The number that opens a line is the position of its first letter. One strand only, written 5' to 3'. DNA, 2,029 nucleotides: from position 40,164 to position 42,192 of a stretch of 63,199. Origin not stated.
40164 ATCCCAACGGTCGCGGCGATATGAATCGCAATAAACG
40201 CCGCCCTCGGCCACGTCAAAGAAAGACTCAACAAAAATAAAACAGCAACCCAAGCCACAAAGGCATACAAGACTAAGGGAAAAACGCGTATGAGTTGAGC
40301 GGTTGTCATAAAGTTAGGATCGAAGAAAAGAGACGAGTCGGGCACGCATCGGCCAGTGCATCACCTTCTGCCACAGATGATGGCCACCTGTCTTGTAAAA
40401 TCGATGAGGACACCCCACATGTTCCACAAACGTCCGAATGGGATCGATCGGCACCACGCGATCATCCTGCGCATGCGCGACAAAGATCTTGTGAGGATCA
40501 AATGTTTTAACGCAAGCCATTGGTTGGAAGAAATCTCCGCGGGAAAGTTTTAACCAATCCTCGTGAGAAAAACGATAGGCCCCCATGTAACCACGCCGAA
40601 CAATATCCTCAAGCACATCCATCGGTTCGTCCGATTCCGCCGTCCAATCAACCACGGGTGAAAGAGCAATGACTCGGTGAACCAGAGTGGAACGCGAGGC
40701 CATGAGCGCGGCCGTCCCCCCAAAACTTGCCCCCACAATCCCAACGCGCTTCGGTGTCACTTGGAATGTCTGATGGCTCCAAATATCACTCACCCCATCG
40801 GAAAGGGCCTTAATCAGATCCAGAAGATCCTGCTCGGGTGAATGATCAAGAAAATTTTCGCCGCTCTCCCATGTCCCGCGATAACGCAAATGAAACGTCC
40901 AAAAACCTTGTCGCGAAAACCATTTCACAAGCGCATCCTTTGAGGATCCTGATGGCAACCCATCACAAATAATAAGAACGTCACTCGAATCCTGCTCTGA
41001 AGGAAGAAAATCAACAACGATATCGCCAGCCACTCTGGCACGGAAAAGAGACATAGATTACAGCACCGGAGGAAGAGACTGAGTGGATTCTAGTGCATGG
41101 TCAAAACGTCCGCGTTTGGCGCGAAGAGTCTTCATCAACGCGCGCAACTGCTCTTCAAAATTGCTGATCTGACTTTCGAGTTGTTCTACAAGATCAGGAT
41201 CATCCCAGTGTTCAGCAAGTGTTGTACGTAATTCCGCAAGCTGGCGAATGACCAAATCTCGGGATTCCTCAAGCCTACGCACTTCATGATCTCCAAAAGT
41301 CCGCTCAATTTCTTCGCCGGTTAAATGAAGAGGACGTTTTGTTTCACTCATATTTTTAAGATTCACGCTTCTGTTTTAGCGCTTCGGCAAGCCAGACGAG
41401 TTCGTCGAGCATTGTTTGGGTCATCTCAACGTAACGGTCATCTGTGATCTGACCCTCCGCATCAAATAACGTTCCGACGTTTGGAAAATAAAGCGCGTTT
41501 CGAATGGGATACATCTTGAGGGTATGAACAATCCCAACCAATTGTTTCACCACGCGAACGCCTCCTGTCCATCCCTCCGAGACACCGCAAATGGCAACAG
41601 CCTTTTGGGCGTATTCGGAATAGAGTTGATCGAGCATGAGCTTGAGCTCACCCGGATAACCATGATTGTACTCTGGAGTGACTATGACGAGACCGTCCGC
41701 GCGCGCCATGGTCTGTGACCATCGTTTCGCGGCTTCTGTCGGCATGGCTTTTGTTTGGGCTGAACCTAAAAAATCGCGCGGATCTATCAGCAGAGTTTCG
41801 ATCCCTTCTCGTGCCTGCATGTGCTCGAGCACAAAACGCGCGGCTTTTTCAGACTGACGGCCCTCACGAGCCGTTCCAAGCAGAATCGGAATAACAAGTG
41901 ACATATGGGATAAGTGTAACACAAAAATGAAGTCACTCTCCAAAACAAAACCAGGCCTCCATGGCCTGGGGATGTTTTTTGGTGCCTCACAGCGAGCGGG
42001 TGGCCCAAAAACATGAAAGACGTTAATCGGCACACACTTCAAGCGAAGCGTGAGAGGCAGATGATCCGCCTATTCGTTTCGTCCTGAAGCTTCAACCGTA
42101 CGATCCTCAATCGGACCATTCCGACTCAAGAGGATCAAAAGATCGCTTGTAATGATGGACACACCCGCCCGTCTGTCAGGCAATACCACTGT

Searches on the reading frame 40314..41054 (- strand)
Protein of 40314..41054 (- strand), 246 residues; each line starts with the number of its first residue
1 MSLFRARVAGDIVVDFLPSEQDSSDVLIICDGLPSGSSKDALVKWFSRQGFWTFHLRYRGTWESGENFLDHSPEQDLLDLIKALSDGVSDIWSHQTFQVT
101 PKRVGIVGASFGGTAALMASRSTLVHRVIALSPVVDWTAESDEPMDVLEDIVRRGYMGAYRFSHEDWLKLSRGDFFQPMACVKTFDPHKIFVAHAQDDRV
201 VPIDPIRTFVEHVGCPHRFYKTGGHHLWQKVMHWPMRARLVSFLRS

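Call 69: search_protein_families(library=pfam, proteins=[window:40314-41054:-], max_evalue=0.001)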
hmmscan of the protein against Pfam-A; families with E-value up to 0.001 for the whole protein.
window:40314-41054:- (246 aa): 4 families
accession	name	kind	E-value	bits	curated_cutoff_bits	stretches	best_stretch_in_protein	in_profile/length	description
PF00326.27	Peptidase_S9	-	3.9e-11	43.3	22.6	1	42-206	6-163/213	Prolyl oligopeptidase family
PF12146.15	Hydrolase_4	-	1.6e-06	28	27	0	26-141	6-117/239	Serine aminopeptidase, S33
PF12697.13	Abhydrolase_6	-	6.6e-06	27.4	26.3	1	47-184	24-136/217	Alpha/beta hydrolase family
PF00756.26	Esterase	-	0.00019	21.7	22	1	94-138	107-153/251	Putative esterase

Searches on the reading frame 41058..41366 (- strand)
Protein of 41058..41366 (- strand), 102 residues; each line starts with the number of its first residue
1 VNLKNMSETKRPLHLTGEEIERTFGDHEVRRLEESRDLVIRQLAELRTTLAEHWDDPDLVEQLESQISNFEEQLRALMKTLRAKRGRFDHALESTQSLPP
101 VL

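Call 69: search_protein_families(library=pfam, proteins=[window:41058-41366:-], max_evalue=0.001)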
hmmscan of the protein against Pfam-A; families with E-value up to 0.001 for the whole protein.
window:41058-41366:- (102 aa): 0 families

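Call 71: search_protein_families(library=ncbifam, proteins=[window:41058-41366:-], max_evalue=0.1)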
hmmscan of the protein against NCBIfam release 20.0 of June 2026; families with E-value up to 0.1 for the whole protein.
window:41058-41366:- (102 aa): 3 families
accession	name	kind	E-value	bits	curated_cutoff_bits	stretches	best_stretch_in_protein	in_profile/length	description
NF002572.0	PRK02224.1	equivalog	0.014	13.6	1087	1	14-88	207-281/888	DNA double-strand break repair ATPase Rad50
NF045487.1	ASRP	equivalog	0.029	13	300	1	17-85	307-375/593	archaea-specific SMC-related protein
NF052504.1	sll1863_fam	domain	0.078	13.2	35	0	27-79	40-90/93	sll1863 family stress response protein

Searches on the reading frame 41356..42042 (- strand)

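Call 69: search_protein_families(library=pfam, proteins=[window:41356-42042:-], max_evalue=0.001)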
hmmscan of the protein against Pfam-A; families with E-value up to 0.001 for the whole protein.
window:41356-42042:- (228 aa): 2 families
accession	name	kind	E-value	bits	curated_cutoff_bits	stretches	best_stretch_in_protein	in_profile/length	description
PF03358.20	FMN_red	-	1.8e-29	102.7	24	1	53-188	5-149/152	NADPH-dependent FMN reductase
PF02525.22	Flavodoxin_2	-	3.4e-05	24.1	27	1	57-142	9-105/198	Flavodoxin-like fold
